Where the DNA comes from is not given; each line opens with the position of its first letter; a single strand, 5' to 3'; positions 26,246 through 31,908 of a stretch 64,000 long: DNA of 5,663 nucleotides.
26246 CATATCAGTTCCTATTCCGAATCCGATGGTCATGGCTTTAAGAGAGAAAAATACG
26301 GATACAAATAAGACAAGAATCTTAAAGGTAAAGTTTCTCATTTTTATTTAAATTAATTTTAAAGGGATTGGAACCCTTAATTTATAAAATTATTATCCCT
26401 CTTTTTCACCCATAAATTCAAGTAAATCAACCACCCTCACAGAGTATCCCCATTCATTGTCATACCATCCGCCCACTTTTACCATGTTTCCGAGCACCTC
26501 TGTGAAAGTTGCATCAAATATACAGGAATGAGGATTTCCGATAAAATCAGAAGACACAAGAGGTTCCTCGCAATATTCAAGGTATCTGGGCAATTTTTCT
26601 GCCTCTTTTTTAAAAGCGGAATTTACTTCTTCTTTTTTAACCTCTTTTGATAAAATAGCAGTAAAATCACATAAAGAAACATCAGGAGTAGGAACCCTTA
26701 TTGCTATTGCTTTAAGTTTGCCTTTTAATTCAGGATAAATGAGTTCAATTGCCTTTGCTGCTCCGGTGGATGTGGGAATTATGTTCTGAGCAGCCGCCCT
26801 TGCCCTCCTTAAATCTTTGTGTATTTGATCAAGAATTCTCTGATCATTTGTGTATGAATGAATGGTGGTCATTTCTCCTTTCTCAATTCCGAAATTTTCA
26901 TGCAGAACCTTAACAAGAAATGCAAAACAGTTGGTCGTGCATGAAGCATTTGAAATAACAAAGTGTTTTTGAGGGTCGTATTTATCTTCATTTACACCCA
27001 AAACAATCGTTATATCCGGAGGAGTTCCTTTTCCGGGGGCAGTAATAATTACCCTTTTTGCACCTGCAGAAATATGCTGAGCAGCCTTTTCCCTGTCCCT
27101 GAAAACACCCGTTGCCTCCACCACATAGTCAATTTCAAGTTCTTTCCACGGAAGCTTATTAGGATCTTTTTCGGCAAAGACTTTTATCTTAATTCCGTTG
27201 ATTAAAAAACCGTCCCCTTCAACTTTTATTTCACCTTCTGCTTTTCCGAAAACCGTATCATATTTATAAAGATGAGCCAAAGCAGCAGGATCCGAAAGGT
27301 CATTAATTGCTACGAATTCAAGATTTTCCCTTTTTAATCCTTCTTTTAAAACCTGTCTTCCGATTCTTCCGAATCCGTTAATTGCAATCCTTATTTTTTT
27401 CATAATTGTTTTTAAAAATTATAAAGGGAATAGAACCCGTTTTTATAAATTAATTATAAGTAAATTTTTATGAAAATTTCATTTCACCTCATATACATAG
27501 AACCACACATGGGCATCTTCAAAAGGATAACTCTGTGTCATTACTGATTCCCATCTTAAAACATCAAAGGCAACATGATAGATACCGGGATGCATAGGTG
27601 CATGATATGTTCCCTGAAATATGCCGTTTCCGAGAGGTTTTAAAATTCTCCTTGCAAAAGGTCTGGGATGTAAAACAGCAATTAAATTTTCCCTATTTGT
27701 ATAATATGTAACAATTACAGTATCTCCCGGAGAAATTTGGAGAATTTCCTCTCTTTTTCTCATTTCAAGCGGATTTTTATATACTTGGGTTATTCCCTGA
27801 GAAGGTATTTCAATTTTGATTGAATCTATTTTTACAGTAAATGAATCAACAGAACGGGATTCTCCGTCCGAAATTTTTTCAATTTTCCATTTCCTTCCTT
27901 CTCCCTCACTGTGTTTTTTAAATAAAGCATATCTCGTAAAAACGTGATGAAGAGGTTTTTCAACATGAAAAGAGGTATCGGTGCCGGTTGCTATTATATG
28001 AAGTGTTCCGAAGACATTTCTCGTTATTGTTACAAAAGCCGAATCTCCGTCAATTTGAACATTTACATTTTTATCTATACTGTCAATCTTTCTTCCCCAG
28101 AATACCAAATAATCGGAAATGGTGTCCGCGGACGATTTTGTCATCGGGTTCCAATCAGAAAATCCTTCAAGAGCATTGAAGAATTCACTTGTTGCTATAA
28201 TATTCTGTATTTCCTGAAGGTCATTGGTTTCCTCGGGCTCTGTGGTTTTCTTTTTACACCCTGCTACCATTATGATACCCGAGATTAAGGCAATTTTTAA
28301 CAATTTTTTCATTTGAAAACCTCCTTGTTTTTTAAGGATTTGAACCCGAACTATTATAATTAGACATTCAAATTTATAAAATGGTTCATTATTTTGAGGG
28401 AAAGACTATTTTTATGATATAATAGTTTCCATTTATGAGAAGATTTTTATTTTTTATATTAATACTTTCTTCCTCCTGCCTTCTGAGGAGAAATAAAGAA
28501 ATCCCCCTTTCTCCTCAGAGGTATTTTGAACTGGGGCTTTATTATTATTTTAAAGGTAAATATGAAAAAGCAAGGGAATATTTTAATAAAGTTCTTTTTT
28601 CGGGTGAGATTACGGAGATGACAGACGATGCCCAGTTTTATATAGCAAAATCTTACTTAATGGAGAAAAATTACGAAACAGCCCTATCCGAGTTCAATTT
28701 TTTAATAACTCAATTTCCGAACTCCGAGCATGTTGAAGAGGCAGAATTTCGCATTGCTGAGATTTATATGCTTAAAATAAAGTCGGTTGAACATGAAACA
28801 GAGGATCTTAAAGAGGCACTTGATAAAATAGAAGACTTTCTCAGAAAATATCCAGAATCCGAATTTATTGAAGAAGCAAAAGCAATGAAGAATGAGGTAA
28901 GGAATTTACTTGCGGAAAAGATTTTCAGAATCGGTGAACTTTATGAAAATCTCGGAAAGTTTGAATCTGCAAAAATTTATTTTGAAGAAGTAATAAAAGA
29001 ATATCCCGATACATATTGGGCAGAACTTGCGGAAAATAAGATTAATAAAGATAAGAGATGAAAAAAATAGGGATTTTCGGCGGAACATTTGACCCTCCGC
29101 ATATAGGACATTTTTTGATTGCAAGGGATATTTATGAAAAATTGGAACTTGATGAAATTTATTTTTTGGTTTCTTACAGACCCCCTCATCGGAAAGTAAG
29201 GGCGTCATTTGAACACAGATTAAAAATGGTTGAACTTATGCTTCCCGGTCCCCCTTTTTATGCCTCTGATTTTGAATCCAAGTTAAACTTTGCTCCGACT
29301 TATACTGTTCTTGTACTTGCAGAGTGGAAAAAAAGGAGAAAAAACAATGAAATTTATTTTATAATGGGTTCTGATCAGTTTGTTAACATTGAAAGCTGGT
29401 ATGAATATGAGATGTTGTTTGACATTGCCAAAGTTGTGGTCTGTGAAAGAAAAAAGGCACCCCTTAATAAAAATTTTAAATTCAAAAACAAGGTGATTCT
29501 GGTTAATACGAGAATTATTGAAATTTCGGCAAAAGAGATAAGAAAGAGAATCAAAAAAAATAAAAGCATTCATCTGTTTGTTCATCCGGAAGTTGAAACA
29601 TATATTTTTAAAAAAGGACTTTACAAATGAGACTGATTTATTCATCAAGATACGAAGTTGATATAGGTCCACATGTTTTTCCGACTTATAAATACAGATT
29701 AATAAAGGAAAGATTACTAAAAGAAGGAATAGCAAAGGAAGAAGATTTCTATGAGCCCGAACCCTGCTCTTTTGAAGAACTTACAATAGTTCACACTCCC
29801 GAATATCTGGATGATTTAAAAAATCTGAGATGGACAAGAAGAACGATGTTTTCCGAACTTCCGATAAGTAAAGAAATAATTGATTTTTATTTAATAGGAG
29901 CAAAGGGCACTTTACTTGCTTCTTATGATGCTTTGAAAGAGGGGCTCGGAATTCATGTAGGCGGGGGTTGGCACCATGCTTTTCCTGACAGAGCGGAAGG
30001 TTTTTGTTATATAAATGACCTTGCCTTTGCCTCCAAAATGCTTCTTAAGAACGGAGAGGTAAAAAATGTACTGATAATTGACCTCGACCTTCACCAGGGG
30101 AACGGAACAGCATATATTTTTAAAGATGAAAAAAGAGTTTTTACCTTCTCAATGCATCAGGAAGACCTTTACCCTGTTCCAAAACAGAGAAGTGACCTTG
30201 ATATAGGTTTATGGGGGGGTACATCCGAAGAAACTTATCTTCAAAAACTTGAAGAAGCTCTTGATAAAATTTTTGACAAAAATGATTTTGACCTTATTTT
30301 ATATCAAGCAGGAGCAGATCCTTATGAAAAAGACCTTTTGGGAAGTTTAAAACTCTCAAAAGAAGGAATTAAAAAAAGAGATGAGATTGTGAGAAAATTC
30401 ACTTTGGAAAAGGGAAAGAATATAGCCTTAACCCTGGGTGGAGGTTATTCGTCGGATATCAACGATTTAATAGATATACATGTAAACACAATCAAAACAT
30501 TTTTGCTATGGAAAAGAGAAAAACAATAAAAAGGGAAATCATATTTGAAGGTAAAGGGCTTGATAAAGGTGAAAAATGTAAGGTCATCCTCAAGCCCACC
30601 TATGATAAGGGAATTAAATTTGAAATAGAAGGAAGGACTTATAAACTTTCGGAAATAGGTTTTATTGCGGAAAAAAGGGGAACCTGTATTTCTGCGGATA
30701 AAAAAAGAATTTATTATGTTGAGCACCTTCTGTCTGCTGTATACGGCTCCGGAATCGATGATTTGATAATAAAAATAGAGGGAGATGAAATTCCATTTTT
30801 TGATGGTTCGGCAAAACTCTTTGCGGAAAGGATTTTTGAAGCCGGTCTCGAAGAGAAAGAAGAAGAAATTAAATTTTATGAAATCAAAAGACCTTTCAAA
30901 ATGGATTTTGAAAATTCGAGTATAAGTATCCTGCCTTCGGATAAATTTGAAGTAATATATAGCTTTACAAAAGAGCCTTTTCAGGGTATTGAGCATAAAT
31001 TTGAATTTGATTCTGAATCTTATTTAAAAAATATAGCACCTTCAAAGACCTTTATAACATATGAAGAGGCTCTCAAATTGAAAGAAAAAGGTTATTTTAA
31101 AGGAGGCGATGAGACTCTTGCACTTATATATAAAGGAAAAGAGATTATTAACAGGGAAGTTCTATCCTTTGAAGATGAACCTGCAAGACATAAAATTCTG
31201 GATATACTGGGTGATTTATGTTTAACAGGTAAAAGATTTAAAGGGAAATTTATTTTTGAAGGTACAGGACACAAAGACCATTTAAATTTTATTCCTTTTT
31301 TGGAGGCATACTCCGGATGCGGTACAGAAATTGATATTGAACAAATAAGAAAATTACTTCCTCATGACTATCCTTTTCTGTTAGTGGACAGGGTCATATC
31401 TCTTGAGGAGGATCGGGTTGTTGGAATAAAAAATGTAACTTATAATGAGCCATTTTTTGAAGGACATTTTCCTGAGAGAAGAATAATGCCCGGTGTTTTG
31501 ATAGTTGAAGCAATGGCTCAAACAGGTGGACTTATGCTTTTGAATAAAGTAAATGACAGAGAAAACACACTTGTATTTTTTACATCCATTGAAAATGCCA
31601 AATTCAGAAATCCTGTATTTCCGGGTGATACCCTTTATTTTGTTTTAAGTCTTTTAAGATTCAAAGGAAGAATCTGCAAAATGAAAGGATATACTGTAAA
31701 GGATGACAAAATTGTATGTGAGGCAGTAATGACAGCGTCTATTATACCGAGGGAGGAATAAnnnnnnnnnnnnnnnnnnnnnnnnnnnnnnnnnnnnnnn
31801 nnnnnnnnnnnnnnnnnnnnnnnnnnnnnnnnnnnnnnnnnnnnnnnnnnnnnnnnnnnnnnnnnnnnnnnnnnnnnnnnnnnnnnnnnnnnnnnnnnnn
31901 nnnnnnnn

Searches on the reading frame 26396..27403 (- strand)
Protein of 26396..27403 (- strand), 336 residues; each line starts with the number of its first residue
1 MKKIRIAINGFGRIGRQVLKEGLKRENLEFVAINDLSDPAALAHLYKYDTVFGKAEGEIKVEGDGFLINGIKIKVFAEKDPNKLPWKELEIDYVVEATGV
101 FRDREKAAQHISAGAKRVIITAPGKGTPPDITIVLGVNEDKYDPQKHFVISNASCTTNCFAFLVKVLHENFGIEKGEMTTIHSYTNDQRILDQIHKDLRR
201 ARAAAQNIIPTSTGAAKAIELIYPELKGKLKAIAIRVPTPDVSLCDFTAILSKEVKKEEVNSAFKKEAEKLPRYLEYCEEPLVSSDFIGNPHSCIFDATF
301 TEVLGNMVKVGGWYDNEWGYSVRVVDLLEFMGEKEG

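Call 27: search_protein_families(library=pfam, proteins=[window:26396-27403:-], max_evalue=0.00001)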
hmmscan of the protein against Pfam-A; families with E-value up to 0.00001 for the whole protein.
window:26396-27403:- (336 aa): 2 families
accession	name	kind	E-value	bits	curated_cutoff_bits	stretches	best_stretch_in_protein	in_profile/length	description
PF02800.25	Gp_dh_C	-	1.2e-61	207.4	24.4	1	162-314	3-158/158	Glyceraldehyde 3-phosphate dehydrogenase, C-terminal domain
PF00044.30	Gp_dh_N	-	7.5e-37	126.1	31.7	1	4-103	1-100/101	Glyceraldehyde 3-phosphate dehydrogenase, NAD binding domain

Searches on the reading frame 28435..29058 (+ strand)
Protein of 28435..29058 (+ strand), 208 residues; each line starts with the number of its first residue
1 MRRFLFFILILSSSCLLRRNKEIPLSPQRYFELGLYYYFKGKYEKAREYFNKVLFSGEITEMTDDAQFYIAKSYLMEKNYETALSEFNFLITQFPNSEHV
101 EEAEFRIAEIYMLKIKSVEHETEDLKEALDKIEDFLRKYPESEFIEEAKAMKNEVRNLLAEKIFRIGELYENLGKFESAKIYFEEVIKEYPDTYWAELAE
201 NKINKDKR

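Call 39: search_protein_families(library=pfam, proteins=[window:28435-29058:+], max_evalue=0.00001)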
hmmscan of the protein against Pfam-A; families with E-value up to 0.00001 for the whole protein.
window:28435-29058:+ (208 aa): 10 families
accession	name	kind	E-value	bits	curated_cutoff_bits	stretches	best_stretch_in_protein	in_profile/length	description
PF13174.12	TPR_6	-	4.8e-23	80.6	26.3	1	164-193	4-33/33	Tetratricopeptide repeat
PF13525.12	YfiO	-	3.1e-19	70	25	1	29-196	7-177/203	Outer membrane lipoprotein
PF07719.23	TPR_2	-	5.4e-17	60.9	27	0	29-54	3-28/34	Tetratricopeptide repeat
PF13428.12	TPR_14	-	4.8e-13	48.8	23.5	0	166-197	7-40/44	Tetratricopeptide repeat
PF13181.12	TPR_8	-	2.1e-12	46.6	25.7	1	164-192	5-33/34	Tetratricopeptide repeat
PF00515.34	TPR_1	-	8.8e-12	44.8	27.8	0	30-54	4-28/34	Tetratricopeptide repeat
PF13432.12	TPR_16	-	1.1e-09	38.9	32.7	0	32-96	2-63/65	Tetratricopeptide repeat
PF13424.12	TPR_12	-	2.4e-07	31.3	30.1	0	30-54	48-72/77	Tetratricopeptide repeat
PF13371.12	TPR_9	-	3.8e-07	30.4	35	0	165-200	34-69/73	Tetratricopeptide repeat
PF13512.12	TPR_18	-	6.4e-06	26.8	21.9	0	113-150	106-143/145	Tetratricopeptide repeat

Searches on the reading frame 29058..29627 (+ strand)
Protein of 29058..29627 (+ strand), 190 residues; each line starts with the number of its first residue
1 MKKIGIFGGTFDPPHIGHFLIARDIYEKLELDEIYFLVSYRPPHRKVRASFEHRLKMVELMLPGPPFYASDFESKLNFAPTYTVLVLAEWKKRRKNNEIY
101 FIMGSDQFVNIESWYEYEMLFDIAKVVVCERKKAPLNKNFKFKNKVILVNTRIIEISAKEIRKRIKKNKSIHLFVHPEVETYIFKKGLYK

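Call 39: search_protein_families(library=pfam, proteins=[window:29058-29627:+], max_evalue=0.00001)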
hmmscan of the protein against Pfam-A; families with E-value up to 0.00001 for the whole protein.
window:29058-29627:+ (190 aa): 1 family
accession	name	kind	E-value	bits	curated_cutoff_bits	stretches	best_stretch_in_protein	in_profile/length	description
PF01467.32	CTP_transf_like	-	3.1e-21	76.4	21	1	6-164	1-133/133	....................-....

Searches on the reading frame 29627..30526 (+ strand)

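Call 39: search_protein_families(library=pfam, proteins=[window:29627-30526:+], max_evalue=0.00001)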
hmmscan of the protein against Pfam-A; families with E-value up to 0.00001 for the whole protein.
window:29627-30526:+ (300 aa): 1 family
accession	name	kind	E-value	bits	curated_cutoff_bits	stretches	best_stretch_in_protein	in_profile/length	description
PF00850.24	Hist_deacetyl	-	4.1e-56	190.9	27.9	1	16-277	1-285/298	Histone deacetylase domain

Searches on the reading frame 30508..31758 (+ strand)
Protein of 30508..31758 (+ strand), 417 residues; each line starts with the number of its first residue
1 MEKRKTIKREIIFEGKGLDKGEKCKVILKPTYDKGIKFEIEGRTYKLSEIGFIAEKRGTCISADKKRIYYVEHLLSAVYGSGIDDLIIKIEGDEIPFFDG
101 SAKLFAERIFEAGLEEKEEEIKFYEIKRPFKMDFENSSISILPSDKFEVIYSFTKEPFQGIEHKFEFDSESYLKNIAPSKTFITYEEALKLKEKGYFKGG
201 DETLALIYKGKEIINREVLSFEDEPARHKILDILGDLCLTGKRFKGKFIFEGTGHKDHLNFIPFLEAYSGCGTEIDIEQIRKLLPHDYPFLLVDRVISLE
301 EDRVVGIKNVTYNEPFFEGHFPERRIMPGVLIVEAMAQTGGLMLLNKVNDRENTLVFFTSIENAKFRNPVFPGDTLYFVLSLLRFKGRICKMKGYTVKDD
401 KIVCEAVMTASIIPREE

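Call 39: search_protein_families(library=pfam, proteins=[window:30508-31758:+], max_evalue=0.00001)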
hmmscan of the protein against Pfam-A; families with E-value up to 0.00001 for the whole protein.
window:30508-31758:+ (417 aa): 2 families
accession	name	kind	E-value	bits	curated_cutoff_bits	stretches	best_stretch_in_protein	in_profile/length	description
PF03331.19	LpxC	-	4.7e-65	220.2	27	1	5-262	2-263/268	UDP-3-O-acyl N-acetylglycosamine deacetylase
PF07977.19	FabA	-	3.4e-30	104.9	23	1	284-406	1-137/138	FabA-like domain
